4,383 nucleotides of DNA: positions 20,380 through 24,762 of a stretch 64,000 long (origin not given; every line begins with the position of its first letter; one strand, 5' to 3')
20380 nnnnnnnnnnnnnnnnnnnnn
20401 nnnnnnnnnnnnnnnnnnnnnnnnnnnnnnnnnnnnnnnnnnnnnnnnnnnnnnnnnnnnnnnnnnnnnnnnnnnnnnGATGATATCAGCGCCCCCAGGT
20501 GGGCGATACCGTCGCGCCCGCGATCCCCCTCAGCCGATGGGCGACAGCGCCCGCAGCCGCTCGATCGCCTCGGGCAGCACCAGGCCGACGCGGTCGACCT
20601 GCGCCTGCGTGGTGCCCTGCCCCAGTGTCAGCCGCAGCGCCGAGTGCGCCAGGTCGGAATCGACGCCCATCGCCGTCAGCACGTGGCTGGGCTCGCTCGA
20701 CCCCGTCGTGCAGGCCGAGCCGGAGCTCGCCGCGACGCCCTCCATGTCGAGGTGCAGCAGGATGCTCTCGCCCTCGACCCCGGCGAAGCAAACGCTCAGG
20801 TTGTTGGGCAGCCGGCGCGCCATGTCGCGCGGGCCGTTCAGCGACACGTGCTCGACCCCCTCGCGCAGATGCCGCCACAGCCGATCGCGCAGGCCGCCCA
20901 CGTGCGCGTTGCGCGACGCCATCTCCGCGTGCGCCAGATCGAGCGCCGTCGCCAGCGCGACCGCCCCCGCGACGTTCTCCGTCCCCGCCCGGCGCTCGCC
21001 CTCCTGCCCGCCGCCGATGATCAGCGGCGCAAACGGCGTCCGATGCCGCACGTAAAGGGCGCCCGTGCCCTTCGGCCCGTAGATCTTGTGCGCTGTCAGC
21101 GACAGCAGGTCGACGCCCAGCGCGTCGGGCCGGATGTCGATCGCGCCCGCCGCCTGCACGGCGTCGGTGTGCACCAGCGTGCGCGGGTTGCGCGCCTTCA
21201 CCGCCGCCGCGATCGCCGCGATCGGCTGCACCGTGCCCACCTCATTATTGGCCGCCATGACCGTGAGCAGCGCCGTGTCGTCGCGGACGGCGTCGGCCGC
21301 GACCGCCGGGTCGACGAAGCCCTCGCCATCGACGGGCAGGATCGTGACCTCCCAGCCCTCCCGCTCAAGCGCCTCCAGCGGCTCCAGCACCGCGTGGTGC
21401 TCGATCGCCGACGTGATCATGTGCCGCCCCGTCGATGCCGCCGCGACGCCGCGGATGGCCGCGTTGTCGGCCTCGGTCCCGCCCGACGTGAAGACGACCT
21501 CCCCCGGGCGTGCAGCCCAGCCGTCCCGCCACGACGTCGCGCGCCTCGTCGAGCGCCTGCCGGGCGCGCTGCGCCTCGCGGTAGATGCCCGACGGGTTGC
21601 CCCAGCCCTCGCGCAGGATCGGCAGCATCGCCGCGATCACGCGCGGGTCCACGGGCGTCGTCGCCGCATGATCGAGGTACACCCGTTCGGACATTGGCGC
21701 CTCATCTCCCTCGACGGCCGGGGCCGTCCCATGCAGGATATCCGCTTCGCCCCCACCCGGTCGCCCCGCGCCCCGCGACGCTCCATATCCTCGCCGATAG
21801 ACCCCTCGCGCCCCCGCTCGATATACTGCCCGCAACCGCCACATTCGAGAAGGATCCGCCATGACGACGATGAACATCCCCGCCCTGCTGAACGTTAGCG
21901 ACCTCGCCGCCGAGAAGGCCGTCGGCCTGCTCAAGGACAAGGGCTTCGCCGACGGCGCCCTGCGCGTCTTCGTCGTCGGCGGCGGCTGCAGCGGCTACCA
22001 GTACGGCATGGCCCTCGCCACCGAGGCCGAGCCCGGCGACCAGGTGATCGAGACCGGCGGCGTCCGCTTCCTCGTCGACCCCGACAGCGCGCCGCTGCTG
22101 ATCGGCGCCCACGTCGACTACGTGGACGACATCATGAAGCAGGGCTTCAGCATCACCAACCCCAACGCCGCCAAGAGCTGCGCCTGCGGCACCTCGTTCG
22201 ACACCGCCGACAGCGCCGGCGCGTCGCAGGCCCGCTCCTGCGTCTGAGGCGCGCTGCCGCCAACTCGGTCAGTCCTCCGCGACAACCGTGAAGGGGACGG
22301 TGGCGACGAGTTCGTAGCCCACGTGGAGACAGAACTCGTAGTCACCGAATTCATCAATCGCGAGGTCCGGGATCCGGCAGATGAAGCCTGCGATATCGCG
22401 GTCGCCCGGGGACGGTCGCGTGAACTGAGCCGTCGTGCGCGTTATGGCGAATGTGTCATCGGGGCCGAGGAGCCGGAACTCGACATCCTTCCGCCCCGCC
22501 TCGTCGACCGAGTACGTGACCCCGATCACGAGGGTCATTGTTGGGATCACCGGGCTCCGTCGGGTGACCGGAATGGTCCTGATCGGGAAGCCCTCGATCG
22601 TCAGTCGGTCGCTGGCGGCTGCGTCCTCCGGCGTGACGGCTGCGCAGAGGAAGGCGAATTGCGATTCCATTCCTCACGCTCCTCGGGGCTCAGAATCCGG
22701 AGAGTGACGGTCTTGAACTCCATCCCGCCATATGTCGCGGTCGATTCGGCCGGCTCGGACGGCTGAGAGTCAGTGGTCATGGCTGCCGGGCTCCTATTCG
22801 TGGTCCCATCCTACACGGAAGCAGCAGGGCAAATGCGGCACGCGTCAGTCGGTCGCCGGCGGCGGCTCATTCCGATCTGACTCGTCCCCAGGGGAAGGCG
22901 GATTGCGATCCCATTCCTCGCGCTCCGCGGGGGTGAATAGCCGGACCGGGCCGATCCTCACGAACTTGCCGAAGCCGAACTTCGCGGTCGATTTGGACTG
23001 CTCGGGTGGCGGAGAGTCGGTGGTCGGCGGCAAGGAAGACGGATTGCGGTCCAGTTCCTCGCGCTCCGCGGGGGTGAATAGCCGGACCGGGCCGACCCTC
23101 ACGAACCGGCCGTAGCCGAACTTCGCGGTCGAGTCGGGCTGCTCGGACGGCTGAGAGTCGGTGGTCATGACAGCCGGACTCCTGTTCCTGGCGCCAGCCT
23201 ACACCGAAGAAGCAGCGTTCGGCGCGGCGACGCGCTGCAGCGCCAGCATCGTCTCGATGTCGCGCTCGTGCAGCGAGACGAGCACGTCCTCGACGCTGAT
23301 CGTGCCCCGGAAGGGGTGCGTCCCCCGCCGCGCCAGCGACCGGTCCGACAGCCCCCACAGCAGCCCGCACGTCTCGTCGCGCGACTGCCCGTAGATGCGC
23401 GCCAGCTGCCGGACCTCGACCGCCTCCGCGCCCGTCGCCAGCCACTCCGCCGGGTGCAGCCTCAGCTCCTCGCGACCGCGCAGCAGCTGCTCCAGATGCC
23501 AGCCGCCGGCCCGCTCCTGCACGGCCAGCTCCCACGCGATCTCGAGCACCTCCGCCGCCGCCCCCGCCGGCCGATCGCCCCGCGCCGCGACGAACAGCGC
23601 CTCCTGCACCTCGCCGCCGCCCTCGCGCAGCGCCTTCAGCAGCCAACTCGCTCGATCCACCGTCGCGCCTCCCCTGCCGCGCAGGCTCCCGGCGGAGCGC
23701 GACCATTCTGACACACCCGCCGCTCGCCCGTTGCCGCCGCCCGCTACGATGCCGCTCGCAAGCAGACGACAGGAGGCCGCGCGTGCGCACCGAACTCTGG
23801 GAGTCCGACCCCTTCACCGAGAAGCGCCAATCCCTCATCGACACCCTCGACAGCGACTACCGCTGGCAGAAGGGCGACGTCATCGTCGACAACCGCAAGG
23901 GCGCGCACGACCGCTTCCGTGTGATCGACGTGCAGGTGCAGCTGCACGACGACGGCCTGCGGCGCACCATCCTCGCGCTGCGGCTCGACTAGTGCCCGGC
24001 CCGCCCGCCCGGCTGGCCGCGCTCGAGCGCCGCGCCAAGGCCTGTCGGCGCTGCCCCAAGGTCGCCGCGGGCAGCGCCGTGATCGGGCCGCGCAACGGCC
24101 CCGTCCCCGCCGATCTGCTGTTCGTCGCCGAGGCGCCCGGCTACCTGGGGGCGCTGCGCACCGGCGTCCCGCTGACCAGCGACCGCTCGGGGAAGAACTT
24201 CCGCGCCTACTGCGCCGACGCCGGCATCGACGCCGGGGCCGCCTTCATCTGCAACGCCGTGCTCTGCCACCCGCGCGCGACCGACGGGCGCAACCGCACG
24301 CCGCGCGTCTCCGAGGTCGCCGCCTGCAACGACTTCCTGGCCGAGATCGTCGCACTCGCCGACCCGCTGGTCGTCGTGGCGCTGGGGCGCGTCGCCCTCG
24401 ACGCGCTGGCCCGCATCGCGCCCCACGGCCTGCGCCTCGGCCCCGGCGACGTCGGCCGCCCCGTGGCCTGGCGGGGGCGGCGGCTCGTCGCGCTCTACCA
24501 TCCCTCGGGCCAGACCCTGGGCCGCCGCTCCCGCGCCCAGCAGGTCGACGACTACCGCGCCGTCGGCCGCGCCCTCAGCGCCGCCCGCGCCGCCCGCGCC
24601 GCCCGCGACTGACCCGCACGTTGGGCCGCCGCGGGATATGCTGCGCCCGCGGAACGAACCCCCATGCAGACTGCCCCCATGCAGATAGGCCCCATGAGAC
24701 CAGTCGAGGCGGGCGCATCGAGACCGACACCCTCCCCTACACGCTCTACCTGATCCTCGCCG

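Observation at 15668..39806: Recurring genome architecture: accessory genes flanked by duplicated 3' ends of neighbouring genes (three instances in 64 kb)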

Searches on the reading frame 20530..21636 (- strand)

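Call 45: search_protein_families(library=pfam, proteins=[window:20530-21636:-], max_evalue=0.0001)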
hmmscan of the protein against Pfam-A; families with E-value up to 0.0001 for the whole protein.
window:20530-21636:- (368 aa): 1 family
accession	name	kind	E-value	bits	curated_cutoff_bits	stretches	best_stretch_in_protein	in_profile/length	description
PF00266.25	Aminotran_5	-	6.8e-61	206.7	21.5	1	44-350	61-371/371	Aminotransferase class-V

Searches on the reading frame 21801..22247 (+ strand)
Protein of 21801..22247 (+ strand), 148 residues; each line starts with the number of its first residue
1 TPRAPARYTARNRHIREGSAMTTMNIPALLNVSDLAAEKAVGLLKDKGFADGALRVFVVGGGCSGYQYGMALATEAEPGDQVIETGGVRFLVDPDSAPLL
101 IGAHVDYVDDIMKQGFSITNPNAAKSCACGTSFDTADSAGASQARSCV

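Call 45: search_protein_families(library=pfam, proteins=[window:21801-22247:+], max_evalue=0.0001)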
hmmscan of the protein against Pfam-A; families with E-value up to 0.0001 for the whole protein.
window:21801-22247:+ (148 aa): 1 family
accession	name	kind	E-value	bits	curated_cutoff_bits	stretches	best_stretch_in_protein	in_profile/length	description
PF01521.26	Fe-S_biosyn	-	1.6e-15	57.7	26.3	1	38-130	7-109/110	Iron-sulphur cluster biosynthesis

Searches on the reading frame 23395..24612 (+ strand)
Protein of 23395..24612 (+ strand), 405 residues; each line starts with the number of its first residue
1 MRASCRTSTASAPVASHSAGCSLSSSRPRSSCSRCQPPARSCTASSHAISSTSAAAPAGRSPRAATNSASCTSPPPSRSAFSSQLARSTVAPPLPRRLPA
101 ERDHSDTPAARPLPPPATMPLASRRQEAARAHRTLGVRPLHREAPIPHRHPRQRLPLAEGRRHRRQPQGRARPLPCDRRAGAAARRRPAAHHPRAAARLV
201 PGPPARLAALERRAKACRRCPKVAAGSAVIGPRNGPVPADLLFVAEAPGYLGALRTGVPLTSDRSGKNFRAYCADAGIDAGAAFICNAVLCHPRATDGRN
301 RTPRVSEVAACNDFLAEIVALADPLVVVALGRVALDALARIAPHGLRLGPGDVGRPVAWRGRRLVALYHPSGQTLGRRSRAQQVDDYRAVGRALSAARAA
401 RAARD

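Call 51: search_protein_families(library=pfam, proteins=[window:23395-24612:+], max_evalue=0.001)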
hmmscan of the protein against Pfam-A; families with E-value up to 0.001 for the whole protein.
window:23395-24612:+ (405 aa): 1 family
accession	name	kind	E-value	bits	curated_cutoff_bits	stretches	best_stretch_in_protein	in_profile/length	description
PF03167.25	UDG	-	2.1e-19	70.4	24.3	1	234-377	3-125/141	Uracil DNA glycosylase superfamily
